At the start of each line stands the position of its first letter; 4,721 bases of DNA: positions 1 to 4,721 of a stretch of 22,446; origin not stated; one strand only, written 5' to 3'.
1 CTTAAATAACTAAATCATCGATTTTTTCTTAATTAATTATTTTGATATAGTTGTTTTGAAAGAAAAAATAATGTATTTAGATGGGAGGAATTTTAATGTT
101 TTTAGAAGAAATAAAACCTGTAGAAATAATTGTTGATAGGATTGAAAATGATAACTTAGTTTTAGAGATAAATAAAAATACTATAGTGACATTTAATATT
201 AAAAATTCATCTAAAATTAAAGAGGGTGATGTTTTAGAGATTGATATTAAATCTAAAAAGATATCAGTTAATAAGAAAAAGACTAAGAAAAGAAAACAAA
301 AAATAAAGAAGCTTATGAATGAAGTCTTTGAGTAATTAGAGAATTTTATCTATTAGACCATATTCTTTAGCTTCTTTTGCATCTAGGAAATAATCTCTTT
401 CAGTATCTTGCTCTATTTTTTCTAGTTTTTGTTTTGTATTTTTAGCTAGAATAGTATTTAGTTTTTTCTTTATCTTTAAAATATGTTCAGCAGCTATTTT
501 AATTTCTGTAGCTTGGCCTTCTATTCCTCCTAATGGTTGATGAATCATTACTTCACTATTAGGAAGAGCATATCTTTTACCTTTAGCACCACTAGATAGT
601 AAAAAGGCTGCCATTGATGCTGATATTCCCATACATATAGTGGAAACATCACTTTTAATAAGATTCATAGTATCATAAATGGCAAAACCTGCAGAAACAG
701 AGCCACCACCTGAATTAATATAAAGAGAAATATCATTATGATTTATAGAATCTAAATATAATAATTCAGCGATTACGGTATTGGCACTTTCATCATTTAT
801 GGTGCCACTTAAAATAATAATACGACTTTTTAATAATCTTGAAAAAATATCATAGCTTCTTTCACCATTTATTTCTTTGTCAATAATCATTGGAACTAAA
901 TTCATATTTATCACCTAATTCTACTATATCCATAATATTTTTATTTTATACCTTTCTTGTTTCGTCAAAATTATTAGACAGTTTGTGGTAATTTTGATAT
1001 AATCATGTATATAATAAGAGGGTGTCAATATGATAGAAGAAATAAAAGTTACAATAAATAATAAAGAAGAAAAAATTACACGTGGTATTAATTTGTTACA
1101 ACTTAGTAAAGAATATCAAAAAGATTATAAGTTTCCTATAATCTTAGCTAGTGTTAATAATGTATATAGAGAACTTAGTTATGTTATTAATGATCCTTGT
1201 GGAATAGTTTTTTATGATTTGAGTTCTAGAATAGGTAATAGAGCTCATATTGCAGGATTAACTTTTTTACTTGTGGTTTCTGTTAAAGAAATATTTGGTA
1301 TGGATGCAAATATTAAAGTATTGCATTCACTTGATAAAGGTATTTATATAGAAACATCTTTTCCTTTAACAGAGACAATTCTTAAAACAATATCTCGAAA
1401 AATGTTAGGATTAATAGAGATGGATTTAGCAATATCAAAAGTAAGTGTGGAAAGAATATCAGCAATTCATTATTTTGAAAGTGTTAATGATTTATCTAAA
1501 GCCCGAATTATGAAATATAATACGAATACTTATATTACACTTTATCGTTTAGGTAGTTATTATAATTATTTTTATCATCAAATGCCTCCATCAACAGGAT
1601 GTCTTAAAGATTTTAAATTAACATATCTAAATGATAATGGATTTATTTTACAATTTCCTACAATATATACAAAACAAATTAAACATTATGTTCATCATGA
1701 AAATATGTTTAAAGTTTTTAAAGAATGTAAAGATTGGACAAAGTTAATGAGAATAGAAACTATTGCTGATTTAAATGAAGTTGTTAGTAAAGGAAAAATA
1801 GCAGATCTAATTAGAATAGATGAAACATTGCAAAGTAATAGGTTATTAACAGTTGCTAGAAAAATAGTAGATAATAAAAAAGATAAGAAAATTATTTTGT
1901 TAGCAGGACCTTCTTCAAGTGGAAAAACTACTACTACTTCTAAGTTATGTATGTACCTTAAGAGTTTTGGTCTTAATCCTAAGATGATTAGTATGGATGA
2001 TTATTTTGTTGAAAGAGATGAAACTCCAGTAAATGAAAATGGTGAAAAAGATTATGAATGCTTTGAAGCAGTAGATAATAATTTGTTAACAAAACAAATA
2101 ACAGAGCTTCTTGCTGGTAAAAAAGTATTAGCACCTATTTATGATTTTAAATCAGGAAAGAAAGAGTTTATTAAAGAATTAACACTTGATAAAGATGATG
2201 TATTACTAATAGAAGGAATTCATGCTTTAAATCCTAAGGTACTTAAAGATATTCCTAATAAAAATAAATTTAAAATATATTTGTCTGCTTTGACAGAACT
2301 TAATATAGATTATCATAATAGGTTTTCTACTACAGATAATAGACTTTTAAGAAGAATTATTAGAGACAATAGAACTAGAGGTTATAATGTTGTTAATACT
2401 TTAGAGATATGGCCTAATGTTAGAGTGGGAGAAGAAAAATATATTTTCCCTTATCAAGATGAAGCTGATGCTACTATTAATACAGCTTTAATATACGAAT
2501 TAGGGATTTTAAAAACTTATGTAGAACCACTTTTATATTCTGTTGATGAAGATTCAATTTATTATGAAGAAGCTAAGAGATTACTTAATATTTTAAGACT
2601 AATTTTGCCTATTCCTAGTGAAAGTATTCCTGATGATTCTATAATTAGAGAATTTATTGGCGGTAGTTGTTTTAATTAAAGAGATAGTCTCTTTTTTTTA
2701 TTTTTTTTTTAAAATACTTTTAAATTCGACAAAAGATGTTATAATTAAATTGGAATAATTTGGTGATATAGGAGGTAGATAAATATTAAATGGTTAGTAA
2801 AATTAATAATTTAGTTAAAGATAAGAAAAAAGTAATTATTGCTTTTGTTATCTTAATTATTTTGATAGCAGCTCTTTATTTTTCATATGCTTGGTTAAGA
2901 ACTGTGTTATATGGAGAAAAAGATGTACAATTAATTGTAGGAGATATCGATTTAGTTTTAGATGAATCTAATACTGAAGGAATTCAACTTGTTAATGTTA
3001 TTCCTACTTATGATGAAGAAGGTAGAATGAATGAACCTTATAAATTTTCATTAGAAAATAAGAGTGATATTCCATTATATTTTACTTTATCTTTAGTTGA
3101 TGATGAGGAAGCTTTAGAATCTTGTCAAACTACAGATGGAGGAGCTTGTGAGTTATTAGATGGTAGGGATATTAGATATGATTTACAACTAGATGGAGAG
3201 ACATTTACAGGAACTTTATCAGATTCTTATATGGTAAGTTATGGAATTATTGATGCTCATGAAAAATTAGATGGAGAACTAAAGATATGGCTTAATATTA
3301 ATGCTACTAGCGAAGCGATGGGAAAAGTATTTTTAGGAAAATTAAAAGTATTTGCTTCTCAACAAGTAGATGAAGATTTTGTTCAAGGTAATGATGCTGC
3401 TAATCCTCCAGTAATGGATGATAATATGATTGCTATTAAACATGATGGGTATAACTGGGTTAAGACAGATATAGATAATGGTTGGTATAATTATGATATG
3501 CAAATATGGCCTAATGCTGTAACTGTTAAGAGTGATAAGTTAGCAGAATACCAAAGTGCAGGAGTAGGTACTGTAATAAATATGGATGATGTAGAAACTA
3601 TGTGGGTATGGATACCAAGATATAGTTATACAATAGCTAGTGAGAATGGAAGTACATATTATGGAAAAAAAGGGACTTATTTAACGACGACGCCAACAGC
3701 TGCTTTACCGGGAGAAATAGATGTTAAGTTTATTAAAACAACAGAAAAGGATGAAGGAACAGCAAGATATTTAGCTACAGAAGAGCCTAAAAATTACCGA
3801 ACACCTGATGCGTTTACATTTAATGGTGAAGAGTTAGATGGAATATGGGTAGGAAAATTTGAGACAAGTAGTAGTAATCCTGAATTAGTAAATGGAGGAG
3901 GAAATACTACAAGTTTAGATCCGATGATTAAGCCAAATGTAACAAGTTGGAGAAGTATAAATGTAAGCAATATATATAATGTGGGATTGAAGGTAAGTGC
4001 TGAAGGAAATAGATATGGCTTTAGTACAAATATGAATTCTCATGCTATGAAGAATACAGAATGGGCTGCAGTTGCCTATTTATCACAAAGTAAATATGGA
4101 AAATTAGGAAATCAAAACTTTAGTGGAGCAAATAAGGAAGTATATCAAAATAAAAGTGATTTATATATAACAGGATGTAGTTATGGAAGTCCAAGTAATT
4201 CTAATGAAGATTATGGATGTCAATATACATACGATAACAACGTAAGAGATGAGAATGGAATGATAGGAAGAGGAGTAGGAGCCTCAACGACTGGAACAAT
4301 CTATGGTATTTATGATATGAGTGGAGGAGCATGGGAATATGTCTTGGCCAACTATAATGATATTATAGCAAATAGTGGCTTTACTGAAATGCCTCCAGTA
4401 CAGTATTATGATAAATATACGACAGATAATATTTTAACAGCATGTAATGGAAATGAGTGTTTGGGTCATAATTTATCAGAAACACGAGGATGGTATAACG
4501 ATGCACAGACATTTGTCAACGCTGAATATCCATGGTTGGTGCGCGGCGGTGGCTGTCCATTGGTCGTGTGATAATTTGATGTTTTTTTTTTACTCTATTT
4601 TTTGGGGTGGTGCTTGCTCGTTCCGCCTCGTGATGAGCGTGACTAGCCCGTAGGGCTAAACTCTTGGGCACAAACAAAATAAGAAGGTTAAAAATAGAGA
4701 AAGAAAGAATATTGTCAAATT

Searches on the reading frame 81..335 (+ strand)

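Call 9: search_protein_families(library=pfam, proteins=[window:81-335:+], max_evalue=0.01)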
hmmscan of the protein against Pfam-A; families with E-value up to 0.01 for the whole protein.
window:81-335:+ (84 aa): 2 families
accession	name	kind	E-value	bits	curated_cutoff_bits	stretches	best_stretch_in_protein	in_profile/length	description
PF11213.13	DUF3006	-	8.6e-15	55.1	32.3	1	16-83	1-67/67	Protein of unknown function (DUF3006)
PF24877.1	ILV_EDD_C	-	0.0084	16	27.7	1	45-77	134-168/191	Dihydroxy-acid/6-phosphogluconate dehydratase C-terminal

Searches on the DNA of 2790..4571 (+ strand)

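Call 59: search_rna_families(sources=[L018, L013, L001], threshold=evalue, max_evalue=1, show_alignments=2)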
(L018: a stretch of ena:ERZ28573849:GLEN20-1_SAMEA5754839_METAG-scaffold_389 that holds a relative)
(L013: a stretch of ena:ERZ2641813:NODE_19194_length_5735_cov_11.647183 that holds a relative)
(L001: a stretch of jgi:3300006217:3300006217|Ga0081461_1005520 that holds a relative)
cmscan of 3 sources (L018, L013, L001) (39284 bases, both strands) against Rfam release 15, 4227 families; matches with E-value up to 1: 7.
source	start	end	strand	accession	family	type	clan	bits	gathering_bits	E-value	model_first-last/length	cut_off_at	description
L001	11140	11325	+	RF00230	T-box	Cis-reg; leader;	-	78.1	93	2.1e-15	1-219/219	no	T-box leader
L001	246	356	+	RF02921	RT-14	Gene; sRNA;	-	35.4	48.1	0.25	1-144/144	no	RT-14 RNA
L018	12629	12776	+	RF02921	RT-14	Gene; sRNA;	-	35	48.1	0.3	1-144/144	no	RT-14 RNA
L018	15034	15169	+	RF02921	RT-14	Gene; sRNA;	-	34.7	48.1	0.33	1-144/144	no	RT-14 RNA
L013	2238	2330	+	RF02921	RT-14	Gene; sRNA;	-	33.2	48.1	0.63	1-144/144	no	RT-14 RNA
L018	7119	7179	+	RF00047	mir-2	Gene; miRNA;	-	26.5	45.5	0.51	1-72/72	no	mir-2 microRNA precursor family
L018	18451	18517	+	RF02147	MEG8_3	Gene; lncRNA;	-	21.7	40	0.25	1-66/66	no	Maternally expressed 8 exon 3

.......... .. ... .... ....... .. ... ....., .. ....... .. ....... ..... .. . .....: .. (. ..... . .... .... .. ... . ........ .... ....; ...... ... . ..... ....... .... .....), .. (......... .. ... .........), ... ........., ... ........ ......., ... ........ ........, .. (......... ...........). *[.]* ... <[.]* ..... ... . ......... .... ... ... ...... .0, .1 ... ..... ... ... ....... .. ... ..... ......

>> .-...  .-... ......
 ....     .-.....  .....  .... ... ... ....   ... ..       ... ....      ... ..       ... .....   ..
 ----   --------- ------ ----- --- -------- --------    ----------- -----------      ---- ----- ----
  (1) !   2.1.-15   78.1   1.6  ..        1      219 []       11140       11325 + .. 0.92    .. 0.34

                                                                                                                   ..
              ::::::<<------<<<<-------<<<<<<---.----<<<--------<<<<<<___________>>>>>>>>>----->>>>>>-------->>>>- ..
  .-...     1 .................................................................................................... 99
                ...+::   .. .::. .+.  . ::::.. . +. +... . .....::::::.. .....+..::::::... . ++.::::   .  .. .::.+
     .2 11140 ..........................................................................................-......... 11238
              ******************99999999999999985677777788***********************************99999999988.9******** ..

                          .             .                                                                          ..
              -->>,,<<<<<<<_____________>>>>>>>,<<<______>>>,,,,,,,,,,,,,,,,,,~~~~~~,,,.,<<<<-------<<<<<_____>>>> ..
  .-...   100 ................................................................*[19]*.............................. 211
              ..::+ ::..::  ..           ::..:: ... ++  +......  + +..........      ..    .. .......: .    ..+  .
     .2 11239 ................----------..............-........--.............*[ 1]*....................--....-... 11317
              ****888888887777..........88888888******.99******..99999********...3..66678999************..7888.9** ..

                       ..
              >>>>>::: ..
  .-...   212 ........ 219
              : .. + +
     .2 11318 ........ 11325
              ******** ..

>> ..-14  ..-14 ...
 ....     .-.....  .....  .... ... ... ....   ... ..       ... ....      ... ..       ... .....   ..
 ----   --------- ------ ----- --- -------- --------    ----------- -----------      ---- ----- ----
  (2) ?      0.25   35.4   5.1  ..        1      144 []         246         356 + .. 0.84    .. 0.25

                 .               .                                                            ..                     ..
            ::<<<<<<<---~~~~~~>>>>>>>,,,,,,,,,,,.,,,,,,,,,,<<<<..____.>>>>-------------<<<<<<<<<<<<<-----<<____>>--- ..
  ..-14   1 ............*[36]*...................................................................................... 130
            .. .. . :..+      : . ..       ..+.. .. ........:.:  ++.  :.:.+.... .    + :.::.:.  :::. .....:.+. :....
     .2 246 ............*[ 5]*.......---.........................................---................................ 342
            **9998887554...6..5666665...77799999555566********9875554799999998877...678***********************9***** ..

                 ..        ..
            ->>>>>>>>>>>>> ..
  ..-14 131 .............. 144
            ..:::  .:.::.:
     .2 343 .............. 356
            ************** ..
